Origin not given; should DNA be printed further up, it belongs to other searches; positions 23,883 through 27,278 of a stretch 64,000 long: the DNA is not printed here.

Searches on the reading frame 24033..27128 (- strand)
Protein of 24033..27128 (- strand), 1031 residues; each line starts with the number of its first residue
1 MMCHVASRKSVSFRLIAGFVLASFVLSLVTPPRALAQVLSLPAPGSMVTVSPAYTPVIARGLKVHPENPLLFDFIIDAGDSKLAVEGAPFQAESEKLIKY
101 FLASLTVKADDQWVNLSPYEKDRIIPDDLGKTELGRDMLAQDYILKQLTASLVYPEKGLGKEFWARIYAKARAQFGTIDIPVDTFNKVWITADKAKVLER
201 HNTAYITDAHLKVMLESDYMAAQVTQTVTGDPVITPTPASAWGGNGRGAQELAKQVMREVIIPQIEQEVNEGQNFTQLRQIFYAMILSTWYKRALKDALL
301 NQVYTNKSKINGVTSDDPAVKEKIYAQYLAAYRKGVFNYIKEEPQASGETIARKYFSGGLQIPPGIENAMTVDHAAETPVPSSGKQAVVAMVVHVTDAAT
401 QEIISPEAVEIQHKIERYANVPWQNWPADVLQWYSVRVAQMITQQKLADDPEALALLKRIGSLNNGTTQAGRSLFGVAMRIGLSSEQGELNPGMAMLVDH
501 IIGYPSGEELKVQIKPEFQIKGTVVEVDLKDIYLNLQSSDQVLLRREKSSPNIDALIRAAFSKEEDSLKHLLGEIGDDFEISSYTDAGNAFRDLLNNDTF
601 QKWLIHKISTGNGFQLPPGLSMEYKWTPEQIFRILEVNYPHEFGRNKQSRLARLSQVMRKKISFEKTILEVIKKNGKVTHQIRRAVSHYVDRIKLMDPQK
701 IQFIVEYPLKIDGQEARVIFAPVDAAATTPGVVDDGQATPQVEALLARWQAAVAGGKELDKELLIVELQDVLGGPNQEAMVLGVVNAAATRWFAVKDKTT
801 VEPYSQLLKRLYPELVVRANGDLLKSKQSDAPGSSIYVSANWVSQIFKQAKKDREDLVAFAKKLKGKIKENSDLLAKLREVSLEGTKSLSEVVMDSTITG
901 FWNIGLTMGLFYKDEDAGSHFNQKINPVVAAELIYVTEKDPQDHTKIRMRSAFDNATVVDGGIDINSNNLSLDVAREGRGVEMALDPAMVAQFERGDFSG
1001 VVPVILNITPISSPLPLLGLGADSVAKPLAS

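Call 6: search_protein_families(library=pfam, proteins=[window:24033-27128:-], max_evalue=0.01)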
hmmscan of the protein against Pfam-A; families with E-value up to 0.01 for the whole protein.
window:24033-27128:- (1031 aa): 0 families

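Call 47: search_protein_families(library=ncbifam, proteins=[window:24033-27128:-], max_evalue=1)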
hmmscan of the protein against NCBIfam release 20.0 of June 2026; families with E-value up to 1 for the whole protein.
window:24033-27128:- (1031 aa): 1 family
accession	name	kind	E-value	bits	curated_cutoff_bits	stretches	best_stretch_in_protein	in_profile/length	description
NF002711.0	PRK02539.1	equivalog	0.17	12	112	0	305-340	13-48/85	DUF896 family protein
